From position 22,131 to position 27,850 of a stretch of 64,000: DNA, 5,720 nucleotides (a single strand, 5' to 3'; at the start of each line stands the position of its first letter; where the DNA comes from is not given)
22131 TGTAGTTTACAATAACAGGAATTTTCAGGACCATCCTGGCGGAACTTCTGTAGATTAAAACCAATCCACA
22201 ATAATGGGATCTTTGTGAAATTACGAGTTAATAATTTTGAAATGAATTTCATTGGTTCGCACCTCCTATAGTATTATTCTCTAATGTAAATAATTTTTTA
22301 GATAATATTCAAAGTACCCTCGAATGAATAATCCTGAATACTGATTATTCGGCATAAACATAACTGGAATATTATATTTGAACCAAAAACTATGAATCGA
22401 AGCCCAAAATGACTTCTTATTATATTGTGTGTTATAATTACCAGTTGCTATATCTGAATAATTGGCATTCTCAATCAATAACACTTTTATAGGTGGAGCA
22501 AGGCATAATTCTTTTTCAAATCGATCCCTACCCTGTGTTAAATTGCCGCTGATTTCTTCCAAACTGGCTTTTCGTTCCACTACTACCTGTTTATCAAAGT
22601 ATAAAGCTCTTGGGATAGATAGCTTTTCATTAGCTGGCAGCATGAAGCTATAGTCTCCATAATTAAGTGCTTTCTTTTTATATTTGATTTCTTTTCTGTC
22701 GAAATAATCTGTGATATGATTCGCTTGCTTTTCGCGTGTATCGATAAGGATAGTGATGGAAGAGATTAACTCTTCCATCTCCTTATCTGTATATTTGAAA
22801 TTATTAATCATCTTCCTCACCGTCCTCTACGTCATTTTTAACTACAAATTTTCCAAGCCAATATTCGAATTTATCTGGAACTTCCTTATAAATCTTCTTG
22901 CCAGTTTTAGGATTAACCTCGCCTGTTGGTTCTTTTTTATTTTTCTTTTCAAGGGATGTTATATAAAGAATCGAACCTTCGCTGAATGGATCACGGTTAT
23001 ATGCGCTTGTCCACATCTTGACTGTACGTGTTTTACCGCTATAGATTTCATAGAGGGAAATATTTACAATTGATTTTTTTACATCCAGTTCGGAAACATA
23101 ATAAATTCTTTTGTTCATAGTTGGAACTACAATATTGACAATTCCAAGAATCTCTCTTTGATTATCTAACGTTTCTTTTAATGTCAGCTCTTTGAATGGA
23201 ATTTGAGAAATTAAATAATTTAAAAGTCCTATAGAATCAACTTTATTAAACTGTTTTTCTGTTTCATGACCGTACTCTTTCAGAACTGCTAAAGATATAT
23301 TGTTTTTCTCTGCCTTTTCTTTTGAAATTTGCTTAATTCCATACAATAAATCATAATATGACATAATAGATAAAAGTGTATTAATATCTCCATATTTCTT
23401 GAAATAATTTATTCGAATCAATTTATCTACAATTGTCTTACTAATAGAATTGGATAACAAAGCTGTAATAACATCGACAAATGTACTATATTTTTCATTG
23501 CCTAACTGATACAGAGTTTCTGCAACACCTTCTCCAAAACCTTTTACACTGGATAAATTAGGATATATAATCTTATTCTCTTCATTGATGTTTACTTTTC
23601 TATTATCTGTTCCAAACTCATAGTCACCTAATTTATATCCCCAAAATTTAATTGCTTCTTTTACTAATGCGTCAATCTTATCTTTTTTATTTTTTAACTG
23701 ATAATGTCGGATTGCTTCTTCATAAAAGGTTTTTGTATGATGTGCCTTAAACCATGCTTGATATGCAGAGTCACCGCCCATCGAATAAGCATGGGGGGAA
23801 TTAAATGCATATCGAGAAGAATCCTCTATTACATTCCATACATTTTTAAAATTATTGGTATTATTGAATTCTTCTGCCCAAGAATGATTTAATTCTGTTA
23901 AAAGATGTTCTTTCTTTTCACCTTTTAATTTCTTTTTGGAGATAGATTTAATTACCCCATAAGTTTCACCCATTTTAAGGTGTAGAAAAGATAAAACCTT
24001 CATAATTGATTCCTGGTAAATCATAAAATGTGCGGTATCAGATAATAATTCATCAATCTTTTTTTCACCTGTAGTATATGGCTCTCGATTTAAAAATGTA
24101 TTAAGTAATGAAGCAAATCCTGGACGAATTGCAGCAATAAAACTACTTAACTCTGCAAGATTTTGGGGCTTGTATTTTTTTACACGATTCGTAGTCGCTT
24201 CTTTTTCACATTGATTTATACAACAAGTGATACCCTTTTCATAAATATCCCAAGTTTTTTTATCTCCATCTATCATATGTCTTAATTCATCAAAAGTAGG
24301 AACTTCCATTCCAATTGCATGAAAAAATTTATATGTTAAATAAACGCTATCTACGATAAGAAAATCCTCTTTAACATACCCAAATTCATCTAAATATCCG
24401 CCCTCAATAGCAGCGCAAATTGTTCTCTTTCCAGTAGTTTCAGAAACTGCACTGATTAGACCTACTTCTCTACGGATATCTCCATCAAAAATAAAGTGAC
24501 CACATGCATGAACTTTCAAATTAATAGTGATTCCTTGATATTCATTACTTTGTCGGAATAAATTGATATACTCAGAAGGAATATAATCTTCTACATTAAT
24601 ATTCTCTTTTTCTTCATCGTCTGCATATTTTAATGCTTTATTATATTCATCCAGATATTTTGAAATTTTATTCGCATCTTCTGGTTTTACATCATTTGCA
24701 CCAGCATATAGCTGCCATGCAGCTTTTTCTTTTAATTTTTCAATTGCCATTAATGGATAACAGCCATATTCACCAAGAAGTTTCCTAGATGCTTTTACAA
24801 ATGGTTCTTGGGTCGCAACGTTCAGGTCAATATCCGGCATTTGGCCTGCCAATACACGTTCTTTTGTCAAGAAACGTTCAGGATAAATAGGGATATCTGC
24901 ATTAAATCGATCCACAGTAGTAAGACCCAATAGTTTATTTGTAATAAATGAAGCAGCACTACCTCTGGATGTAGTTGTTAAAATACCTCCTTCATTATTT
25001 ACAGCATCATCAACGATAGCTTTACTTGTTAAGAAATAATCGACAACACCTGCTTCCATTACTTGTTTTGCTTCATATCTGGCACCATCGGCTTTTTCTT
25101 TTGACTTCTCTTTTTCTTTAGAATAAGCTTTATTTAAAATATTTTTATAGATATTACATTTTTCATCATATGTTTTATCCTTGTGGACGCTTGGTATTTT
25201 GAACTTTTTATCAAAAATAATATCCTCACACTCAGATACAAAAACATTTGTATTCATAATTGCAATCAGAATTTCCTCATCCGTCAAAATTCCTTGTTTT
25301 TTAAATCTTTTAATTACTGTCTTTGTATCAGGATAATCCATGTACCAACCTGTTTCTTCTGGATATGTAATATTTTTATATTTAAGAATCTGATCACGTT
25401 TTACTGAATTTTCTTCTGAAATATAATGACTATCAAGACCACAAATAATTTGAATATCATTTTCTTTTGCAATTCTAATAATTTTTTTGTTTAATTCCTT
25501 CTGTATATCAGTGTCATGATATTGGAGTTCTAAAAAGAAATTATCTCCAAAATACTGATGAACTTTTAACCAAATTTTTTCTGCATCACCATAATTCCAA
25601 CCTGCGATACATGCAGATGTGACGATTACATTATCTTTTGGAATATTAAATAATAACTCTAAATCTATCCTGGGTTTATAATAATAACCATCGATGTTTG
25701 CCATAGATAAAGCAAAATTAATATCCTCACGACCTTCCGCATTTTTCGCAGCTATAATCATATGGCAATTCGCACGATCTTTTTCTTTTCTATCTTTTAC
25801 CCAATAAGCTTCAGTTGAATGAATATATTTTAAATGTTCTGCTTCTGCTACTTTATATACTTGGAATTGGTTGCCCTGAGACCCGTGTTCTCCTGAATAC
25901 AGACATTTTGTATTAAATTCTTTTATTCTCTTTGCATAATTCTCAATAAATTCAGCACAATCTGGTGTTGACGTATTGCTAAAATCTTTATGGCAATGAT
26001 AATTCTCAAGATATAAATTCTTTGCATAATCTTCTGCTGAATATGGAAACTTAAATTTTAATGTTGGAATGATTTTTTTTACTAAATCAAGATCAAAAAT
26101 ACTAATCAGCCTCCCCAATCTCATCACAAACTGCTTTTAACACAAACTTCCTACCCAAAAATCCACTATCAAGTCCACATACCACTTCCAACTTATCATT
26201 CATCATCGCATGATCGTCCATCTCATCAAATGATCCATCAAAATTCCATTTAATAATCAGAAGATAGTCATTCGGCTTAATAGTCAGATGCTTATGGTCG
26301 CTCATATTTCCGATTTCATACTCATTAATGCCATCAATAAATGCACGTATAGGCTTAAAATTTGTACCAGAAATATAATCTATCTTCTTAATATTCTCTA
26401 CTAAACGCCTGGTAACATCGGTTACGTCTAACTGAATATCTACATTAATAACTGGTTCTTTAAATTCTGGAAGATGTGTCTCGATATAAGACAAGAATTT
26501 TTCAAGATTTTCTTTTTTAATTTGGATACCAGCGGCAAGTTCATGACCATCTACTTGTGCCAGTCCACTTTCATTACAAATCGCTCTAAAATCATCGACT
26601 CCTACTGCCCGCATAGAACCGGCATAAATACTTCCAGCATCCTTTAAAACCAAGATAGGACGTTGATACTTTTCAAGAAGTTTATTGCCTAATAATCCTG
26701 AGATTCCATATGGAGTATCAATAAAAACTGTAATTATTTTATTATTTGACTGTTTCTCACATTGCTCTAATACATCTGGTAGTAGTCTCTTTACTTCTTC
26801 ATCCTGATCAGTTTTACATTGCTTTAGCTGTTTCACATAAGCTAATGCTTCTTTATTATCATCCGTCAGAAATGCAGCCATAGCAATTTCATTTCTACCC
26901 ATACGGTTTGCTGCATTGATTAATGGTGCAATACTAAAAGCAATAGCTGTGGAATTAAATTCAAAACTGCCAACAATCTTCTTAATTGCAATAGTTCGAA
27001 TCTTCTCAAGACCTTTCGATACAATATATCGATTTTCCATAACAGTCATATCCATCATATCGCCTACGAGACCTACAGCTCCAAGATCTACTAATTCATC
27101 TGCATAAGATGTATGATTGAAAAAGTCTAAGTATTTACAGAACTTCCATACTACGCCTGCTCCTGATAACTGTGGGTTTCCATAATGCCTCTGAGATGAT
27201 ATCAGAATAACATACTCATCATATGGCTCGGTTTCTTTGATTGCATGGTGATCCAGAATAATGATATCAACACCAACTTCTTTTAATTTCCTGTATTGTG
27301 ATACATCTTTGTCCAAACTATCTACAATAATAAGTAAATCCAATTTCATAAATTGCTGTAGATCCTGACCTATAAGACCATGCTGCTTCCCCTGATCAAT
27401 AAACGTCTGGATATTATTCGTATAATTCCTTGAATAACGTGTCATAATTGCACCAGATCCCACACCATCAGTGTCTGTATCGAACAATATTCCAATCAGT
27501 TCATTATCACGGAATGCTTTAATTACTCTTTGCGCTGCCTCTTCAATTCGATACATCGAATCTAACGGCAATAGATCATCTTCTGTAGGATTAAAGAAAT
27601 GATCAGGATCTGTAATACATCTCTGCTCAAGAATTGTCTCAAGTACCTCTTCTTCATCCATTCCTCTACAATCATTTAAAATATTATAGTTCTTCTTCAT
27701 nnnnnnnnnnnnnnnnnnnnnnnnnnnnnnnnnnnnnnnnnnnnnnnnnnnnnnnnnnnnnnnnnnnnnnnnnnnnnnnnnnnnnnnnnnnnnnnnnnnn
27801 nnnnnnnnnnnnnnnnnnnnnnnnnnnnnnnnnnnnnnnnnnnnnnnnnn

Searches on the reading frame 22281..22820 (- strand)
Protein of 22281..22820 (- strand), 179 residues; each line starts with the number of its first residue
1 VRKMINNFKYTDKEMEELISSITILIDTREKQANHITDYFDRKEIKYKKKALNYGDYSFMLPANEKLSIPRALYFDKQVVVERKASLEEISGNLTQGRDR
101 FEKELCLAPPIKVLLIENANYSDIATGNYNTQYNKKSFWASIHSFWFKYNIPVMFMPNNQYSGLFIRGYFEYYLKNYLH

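Call 85: search_protein_families(library=pfam, proteins=[window:22281-22820:-], max_evalue=0.0001)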
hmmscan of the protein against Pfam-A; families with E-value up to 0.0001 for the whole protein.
window:22281-22820:- (179 aa): 1 family
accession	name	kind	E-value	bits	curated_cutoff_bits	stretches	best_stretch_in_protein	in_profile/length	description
PF02732.21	ERCC4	-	1e-10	42.1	24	1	26-166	1-137/140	ERCC4 domain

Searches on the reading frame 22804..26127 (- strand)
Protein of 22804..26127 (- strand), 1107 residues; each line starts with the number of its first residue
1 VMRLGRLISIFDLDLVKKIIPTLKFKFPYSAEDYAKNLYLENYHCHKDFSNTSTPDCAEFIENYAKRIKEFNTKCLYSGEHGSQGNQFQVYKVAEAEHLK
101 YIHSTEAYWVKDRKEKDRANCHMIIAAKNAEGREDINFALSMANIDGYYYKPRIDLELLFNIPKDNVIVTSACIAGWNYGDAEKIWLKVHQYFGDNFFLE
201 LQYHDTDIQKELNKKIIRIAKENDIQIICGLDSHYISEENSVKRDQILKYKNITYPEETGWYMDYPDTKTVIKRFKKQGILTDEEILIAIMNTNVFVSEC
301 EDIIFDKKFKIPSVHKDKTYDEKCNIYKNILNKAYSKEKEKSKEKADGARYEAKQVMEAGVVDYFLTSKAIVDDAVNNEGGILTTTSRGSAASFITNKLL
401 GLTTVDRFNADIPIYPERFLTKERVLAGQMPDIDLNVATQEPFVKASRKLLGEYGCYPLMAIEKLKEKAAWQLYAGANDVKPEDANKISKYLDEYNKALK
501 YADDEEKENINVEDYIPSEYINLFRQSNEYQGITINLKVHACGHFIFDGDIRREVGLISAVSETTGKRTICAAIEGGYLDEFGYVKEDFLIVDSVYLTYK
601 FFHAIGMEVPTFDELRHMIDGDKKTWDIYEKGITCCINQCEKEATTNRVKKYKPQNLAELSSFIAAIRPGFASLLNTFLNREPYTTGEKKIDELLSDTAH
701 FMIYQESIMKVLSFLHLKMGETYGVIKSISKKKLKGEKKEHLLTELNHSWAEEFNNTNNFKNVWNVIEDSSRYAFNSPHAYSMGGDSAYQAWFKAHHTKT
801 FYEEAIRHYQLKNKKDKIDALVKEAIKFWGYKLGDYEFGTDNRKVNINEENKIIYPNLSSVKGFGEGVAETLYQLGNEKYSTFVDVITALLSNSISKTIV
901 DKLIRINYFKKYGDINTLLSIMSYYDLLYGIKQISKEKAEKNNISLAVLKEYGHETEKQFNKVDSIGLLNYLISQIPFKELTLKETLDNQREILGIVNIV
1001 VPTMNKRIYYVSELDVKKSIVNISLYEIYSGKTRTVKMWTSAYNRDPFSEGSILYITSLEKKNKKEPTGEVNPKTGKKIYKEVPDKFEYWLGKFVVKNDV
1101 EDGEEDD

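Call 62: search_protein_families(library=phrogs, proteins=[window:22804-26127:-], max_evalue=0.00001)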
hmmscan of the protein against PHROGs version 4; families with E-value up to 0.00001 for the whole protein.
window:22804-26127:- (1107 aa): 5 families
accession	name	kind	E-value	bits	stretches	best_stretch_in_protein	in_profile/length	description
phrog_405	-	DNA, RNA and nucleotide metabolism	1.4e-169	567.3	1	32-1065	37-1053/1190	DNA polymerase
phrog_7513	-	unknown function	7.9e-43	148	1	42-426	13-450/461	-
phrog_11165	-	DNA, RNA and nucleotide metabolism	4.2e-30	105.4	1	334-881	32-580/782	DNA polymerase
phrog_11119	-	DNA, RNA and nucleotide metabolism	1.8e-17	64.8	1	812-1046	7-242/299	DNA polymerase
phrog_4335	-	unknown function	2.4e-06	28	1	760-876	18-129/421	-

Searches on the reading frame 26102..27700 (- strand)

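Call 62: search_protein_families(library=phrogs, proteins=[window:26102-27700:-], max_evalue=0.00001)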
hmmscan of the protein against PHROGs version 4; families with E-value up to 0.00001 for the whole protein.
window:26102-27700:- (532 aa): 2 families
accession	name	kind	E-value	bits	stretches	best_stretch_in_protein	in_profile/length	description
phrog_2484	-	DNA, RNA and nucleotide metabolism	2.4e-107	360.9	1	15-511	11-539/564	RecJ-like ssDNA exonuclease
phrog_4771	-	other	2.1e-08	34.6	1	71-401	21-290/363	DHH phosphoesterase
